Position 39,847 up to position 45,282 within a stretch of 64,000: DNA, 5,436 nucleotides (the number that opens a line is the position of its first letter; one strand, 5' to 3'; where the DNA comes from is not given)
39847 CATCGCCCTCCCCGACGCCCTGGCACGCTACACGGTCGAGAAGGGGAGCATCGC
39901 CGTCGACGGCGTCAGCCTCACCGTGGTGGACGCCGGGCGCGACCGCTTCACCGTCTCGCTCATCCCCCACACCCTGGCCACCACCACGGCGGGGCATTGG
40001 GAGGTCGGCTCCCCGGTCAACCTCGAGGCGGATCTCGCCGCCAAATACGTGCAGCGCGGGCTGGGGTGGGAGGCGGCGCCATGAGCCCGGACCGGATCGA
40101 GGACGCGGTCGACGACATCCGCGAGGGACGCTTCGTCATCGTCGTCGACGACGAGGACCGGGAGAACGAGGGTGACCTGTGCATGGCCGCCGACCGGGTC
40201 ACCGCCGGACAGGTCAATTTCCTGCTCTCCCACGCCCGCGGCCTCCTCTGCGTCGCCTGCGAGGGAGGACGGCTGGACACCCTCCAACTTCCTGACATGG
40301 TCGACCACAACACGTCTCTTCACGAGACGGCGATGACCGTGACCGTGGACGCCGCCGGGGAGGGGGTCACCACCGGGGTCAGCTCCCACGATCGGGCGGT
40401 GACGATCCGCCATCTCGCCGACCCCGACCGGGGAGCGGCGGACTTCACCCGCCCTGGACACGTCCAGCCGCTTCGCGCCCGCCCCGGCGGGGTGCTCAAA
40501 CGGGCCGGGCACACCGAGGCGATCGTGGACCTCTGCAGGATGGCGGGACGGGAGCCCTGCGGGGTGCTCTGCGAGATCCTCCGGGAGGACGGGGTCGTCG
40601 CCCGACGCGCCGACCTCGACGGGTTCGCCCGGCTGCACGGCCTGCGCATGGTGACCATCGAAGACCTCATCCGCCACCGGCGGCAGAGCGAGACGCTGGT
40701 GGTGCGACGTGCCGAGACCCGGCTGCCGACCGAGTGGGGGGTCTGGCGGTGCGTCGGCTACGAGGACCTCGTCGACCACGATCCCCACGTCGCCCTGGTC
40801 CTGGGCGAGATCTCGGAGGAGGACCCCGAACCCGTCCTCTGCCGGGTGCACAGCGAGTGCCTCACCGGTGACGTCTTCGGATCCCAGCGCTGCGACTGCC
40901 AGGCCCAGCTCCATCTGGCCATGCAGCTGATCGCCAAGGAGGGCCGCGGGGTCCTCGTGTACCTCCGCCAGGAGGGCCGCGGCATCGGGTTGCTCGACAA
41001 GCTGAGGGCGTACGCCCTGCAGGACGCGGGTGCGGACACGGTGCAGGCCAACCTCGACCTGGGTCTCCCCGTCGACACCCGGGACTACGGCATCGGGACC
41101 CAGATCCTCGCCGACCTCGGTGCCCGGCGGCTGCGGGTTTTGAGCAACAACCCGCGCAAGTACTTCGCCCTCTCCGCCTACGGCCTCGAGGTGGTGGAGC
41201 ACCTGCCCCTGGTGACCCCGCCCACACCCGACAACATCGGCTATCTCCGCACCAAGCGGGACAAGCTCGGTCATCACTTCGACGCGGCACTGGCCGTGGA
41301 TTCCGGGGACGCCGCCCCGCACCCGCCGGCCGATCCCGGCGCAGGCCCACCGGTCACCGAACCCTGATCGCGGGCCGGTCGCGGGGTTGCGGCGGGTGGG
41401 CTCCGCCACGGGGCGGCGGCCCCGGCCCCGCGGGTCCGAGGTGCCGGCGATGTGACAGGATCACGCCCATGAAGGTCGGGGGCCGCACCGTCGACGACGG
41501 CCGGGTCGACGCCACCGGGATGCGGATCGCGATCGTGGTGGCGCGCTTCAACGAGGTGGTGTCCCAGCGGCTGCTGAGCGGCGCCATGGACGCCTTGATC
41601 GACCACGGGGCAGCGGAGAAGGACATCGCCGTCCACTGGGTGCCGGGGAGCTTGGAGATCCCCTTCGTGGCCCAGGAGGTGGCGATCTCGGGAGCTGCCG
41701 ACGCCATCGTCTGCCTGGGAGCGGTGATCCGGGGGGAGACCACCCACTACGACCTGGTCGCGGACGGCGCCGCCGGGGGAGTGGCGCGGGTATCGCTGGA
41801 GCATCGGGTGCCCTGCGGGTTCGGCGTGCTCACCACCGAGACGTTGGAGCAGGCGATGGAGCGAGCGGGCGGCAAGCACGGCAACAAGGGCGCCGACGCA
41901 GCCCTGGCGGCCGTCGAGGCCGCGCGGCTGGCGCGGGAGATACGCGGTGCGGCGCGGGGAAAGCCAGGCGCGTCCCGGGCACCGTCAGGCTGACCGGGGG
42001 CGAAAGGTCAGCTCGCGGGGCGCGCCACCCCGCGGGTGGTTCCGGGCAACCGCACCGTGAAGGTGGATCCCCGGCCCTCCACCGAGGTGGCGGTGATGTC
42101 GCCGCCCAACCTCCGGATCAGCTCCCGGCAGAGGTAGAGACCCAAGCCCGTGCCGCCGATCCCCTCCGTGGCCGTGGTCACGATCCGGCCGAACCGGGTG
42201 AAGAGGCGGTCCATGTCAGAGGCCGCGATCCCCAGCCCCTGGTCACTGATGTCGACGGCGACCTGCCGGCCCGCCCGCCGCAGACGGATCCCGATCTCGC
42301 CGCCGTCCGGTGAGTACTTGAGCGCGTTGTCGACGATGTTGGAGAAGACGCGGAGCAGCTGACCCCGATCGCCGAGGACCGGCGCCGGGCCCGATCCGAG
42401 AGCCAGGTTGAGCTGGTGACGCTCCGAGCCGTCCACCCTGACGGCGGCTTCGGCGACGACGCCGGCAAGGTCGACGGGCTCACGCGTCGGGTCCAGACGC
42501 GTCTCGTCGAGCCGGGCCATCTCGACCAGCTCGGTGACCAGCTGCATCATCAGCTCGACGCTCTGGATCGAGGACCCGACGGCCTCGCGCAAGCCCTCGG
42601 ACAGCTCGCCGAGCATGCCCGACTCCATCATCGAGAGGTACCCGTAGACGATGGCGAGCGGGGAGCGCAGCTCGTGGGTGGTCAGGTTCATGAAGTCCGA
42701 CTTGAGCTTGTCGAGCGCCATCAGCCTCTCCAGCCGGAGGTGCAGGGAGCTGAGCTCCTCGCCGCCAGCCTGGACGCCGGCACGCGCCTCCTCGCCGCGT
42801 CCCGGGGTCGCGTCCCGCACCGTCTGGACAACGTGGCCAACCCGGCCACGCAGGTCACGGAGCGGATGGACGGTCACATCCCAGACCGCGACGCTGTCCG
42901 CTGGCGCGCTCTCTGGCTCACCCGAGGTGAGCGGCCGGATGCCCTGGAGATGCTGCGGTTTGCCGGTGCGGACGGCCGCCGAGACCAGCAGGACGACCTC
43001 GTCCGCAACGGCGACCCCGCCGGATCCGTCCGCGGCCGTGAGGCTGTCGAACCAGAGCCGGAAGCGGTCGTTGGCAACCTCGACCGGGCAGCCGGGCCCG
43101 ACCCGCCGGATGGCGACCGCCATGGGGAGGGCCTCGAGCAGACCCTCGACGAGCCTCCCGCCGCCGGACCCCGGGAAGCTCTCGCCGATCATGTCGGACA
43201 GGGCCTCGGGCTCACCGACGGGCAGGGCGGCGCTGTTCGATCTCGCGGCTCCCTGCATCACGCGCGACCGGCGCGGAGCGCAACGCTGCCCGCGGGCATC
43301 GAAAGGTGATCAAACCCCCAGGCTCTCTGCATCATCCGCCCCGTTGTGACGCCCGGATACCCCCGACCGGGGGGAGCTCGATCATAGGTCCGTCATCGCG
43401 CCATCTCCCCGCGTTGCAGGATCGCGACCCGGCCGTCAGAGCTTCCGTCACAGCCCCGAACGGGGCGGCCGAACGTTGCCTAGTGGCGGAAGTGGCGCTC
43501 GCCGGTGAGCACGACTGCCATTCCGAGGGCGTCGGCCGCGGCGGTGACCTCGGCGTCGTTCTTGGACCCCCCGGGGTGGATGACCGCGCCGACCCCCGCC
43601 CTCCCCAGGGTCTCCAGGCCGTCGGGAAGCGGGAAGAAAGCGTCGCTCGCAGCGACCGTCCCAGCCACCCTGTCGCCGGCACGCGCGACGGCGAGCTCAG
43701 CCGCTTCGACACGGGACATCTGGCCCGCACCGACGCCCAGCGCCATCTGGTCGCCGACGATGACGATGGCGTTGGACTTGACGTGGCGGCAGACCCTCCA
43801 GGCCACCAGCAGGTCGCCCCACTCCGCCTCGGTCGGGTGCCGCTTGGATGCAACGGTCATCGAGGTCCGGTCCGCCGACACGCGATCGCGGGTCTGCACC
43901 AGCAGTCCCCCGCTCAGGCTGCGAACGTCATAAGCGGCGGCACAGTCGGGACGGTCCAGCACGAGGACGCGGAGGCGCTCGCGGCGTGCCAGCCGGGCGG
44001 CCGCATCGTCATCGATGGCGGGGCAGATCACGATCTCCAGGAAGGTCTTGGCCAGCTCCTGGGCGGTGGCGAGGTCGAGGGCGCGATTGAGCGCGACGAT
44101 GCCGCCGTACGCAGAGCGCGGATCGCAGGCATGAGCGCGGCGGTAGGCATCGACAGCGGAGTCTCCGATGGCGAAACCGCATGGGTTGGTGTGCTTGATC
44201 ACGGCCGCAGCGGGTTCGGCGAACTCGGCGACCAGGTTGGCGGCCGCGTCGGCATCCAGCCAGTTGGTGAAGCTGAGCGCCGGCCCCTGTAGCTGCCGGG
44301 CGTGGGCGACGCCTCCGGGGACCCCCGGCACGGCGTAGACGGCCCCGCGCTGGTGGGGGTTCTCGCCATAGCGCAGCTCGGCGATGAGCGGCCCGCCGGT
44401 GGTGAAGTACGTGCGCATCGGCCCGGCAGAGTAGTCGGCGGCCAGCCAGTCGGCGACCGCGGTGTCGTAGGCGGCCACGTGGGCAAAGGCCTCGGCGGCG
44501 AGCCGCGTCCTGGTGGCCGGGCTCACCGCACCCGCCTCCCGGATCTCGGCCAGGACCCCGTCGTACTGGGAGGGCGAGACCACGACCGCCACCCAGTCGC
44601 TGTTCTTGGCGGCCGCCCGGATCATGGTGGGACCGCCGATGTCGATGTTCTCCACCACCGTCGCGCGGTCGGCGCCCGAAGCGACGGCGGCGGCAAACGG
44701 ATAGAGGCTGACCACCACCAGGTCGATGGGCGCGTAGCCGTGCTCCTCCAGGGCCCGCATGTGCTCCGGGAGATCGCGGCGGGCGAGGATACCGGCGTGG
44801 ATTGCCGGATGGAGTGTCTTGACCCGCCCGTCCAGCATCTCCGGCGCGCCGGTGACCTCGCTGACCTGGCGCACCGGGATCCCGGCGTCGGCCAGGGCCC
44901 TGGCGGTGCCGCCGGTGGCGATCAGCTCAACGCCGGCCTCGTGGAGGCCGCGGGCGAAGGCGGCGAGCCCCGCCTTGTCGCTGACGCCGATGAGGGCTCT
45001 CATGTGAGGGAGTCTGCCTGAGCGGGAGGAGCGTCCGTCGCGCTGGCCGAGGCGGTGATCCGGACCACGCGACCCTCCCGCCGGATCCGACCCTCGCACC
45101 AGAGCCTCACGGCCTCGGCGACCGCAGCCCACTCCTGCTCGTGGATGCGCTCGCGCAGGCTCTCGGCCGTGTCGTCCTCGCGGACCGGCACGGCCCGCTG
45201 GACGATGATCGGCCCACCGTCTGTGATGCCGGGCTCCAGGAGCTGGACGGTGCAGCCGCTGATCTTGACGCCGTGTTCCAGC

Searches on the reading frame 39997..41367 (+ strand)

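Call 35: search_protein_families(library=pfam, proteins=[window:39997-41367:+], max_evalue=0.00001)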
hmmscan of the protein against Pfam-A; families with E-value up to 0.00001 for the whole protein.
window:39997-41367:+ (456 aa): 2 families
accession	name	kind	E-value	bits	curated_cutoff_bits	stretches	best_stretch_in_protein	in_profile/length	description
PF00926.24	DHBP_synthase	-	1.7e-79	266.3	26.4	1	35-226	1-190/191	3,4-dihydroxy-2-butanone 4-phosphate synthase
PF00925.25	GTP_cyclohydro2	-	3e-70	235.5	23.3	1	238-404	3-165/165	GTP cyclohydrolase II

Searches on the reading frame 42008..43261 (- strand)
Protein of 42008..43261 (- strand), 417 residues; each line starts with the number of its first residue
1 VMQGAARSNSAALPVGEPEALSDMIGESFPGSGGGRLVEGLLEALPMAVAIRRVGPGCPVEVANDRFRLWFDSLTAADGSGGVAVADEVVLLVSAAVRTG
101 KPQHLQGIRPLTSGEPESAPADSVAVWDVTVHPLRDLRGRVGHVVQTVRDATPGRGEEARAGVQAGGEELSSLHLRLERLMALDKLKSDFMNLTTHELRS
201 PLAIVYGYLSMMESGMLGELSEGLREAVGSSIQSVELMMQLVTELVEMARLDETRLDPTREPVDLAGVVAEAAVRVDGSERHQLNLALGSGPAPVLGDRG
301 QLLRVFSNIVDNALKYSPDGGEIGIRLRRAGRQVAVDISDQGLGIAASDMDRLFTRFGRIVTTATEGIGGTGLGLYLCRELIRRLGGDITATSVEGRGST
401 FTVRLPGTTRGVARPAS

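Call 35: search_protein_families(library=pfam, proteins=[window:42008-43261:-], max_evalue=0.00001)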
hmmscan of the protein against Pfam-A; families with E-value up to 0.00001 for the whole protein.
window:42008-43261:- (417 aa): 2 families
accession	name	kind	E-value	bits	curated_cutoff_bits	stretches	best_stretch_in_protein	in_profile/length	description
PF02518.31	HATPase_c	-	1.1e-30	106.8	26.4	1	297-407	1-109/111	Histidine kinase-, DNA gyrase B-, and HSP90-like ATPase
PF00512.31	HisKA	-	8.7e-11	42.1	26.9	1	187-253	2-65/66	His Kinase A (phospho-acceptor) domain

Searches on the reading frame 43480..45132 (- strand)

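Call 35: search_protein_families(library=pfam, proteins=[window:43480-45132:-], max_evalue=0.00001)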
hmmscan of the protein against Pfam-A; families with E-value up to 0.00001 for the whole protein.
window:43480-45132:- (550 aa): 2 families
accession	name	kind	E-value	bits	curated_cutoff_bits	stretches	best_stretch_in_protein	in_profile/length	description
PF01808.24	AICARFT_IMPCHas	-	8.6e-112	374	25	1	174-483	1-310/311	AICARFT/IMPCHase bienzyme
PF02142.27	MGS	-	6.9e-24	84.2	24.1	1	56-169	2-94/94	MGS-like domain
